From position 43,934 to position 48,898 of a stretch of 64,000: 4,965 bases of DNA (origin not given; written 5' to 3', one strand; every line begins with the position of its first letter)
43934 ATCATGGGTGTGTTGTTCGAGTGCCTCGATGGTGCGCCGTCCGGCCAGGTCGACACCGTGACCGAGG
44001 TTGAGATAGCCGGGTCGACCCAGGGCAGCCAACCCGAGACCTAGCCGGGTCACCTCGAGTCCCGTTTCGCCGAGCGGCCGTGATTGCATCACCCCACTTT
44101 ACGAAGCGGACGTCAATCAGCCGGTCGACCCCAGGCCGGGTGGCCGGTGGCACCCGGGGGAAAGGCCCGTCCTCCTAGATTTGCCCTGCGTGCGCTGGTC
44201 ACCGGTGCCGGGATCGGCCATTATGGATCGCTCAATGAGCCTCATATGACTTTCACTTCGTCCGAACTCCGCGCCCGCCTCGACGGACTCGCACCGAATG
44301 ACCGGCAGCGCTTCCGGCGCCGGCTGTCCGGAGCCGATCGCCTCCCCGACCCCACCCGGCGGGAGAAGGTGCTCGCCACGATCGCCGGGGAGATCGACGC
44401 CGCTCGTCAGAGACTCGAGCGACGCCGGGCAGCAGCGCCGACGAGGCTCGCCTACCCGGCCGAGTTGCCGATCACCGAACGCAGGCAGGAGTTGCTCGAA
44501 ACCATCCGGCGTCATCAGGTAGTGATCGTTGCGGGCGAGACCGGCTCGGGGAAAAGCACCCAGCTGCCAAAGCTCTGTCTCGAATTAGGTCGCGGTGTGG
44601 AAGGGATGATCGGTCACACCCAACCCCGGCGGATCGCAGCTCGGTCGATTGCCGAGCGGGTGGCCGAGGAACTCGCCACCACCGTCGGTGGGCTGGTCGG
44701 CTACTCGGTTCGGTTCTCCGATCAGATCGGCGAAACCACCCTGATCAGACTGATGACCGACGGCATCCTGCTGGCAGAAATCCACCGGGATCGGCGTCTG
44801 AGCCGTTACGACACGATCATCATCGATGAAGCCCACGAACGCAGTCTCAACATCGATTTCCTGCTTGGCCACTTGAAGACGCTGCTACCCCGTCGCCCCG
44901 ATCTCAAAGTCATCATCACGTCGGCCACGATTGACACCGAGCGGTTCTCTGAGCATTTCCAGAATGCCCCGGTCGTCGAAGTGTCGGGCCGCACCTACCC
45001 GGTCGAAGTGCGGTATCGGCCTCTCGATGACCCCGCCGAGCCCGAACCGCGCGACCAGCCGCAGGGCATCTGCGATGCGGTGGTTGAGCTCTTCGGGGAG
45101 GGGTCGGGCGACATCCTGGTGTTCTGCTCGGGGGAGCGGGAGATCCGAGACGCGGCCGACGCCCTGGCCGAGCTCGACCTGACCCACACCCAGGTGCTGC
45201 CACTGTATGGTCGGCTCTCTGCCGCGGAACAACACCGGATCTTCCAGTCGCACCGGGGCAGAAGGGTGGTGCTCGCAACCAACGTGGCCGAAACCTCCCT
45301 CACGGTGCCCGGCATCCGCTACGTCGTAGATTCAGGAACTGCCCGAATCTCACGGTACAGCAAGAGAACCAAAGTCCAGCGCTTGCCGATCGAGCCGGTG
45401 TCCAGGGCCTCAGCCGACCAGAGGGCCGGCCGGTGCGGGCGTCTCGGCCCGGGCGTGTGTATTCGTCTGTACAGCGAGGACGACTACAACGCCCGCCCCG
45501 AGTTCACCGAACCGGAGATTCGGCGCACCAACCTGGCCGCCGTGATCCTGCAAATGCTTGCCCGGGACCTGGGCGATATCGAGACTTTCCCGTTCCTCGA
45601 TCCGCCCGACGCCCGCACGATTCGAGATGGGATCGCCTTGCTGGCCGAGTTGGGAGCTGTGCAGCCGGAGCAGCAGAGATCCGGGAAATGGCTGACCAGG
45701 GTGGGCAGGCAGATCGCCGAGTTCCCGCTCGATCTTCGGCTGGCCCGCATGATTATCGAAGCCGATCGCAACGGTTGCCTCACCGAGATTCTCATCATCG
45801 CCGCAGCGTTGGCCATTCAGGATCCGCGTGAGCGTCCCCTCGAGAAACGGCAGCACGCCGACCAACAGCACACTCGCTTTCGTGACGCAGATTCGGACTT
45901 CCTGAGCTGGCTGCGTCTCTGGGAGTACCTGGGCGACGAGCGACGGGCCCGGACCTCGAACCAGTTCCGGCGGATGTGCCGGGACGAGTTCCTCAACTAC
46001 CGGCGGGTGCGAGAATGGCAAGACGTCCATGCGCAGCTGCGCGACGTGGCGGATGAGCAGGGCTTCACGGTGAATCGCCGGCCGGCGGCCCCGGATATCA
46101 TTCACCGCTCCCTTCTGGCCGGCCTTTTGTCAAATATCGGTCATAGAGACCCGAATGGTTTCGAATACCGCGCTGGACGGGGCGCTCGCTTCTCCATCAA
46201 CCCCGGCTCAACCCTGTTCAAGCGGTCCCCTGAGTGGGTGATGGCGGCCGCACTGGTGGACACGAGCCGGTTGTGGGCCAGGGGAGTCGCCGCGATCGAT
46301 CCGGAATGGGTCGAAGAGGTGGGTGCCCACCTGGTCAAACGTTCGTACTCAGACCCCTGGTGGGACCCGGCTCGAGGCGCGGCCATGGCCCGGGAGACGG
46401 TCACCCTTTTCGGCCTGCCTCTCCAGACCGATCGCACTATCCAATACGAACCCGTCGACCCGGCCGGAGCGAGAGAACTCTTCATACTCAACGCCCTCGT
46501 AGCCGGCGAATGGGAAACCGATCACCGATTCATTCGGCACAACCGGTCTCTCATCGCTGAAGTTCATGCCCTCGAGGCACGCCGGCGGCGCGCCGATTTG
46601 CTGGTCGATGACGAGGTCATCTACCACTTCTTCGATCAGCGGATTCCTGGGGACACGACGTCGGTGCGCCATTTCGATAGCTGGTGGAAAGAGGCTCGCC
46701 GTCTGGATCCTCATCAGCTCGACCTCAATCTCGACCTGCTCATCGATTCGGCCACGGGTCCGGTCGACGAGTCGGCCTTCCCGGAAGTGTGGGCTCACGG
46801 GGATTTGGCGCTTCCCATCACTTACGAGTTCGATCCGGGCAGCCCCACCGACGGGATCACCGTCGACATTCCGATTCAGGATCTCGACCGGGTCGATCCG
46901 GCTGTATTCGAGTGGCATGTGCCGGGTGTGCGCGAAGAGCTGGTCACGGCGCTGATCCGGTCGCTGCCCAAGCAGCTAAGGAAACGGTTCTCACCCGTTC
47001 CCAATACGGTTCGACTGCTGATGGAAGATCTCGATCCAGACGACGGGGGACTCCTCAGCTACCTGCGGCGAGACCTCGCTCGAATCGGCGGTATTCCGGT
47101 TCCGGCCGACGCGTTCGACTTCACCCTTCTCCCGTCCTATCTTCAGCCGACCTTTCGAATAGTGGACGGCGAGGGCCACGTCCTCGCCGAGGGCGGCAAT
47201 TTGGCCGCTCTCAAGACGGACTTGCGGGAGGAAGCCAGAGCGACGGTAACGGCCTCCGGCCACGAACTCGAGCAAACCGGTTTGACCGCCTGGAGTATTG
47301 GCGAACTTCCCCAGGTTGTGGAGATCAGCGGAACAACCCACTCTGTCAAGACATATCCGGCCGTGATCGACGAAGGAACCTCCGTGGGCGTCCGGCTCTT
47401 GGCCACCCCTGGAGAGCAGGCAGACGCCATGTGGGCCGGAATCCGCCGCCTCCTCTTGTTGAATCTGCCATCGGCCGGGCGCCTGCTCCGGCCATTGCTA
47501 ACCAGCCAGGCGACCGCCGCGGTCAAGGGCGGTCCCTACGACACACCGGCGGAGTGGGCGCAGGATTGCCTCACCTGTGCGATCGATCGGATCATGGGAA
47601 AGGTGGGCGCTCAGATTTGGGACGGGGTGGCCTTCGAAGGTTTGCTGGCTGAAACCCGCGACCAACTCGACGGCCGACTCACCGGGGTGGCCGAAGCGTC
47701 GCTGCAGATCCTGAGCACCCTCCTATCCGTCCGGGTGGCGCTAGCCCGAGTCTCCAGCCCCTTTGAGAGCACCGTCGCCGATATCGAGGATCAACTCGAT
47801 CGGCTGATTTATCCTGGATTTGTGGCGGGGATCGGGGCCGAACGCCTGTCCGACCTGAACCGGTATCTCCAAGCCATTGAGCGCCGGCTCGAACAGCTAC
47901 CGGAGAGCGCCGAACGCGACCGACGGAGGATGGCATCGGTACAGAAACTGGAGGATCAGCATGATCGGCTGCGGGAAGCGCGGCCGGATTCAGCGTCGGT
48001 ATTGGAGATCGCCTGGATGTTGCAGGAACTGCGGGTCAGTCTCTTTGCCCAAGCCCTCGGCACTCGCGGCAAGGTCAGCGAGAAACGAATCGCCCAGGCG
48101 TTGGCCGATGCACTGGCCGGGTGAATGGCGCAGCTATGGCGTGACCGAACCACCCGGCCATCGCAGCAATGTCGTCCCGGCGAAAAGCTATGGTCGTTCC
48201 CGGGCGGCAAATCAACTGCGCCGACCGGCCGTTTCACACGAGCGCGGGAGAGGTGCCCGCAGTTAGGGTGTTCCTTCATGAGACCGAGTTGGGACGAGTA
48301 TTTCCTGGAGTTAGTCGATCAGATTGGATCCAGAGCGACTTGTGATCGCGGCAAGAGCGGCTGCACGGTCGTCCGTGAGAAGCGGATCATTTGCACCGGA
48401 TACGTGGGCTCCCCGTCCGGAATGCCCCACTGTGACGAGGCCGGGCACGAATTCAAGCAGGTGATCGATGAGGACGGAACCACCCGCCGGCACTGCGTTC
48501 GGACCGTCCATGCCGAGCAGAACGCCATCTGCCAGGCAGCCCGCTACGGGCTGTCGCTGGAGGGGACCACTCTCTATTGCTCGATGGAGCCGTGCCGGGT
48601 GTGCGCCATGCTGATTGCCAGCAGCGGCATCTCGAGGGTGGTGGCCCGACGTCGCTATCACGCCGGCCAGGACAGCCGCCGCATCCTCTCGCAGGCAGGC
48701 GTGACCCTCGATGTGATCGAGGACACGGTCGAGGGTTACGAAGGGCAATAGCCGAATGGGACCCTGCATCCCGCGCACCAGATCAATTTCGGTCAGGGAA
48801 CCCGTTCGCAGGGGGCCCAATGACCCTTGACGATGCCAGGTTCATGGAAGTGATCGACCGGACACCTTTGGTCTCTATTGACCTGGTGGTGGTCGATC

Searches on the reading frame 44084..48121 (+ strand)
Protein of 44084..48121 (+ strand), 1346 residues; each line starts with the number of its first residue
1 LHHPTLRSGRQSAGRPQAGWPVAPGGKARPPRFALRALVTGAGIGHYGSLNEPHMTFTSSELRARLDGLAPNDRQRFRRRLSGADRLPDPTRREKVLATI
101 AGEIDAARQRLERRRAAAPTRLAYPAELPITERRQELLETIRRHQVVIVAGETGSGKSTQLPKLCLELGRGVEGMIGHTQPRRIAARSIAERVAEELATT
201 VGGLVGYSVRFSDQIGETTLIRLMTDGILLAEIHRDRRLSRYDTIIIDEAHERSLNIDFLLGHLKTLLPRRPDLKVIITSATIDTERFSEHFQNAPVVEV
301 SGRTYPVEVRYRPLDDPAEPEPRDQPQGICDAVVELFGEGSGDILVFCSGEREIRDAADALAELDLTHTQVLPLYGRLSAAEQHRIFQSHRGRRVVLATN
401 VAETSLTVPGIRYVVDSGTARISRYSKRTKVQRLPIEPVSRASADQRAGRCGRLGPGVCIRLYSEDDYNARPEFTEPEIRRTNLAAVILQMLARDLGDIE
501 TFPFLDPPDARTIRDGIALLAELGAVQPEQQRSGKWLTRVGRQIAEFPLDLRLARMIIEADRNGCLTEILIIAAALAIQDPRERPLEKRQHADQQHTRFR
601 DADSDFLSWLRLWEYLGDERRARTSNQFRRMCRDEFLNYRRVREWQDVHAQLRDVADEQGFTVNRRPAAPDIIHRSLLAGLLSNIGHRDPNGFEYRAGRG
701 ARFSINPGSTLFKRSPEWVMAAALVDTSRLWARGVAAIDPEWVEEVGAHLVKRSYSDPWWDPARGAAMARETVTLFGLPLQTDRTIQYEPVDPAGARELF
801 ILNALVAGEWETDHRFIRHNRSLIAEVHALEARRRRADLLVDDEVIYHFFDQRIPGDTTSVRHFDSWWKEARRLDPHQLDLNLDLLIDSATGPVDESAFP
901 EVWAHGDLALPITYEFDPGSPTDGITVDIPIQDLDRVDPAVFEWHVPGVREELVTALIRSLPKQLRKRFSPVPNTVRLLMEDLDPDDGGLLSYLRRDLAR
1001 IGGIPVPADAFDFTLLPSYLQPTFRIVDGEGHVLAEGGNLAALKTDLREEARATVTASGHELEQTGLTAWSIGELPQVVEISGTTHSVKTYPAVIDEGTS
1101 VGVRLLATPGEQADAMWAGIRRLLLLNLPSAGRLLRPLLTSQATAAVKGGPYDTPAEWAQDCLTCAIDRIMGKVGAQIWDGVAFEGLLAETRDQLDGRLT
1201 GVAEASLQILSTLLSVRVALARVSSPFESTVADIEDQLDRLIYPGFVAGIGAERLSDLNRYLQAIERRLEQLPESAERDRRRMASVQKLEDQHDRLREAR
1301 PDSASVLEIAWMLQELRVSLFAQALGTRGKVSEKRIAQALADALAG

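Call 18: search_protein_families(library=pfam, proteins=[window:44084-48121:+], max_evalue=0.001)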
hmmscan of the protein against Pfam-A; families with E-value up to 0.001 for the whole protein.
window:44084-48121:+ (1346 aa): 7 families
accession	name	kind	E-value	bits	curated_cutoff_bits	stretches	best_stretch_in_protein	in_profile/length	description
PF11898.13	DUF3418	-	2.9e-192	640.9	25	1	764-1341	2-581/582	Domain of unknown function (DUF3418)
PF07717.22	OB_NTP_bind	-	1.1e-15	58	29.5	1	673-749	1-82/83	Oligonucleotide/oligosaccharide-binding (OB)-fold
PF00271.37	Helicase_C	-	5.1e-13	49.7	23.5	1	334-455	7-110/110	Helicase conserved C-terminal domain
PF21010.2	HA2_C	-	2e-09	38.3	21.3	1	551-607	2-75/77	Helicase associated domain (HA2), ratchet-like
PF00270.35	DEAD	-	1.4e-07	31.8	26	1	135-284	5-161/167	DEAD/DEAH box helicase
PF13245.12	AAA_19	-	5e-05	23.9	25.1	1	137-254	4-103/134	AAA domain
PF13401.12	AAA_22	-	0.00014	22.6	27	1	143-269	4-109/130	AAA domain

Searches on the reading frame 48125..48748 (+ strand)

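Call 18: search_protein_families(library=pfam, proteins=[window:48125-48748:+], max_evalue=0.001)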
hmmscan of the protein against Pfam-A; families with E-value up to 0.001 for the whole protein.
window:48125-48748:+ (208 aa): 3 families
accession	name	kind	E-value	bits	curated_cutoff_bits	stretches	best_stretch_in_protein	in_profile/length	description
PF00383.29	dCMP_cyt_deam_1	-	5.5e-23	81.2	25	1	55-174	2-100/102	Cytidine and deoxycytidylate deaminase zinc-binding region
PF14437.12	MafB19-deam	-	6.3e-14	52.5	27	1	55-177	2-102/142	MafB19-like deaminase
PF14439.12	Bd3614-deam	-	0.00032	21.1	38.5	1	126-173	33-83/113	Bd3614-like deaminase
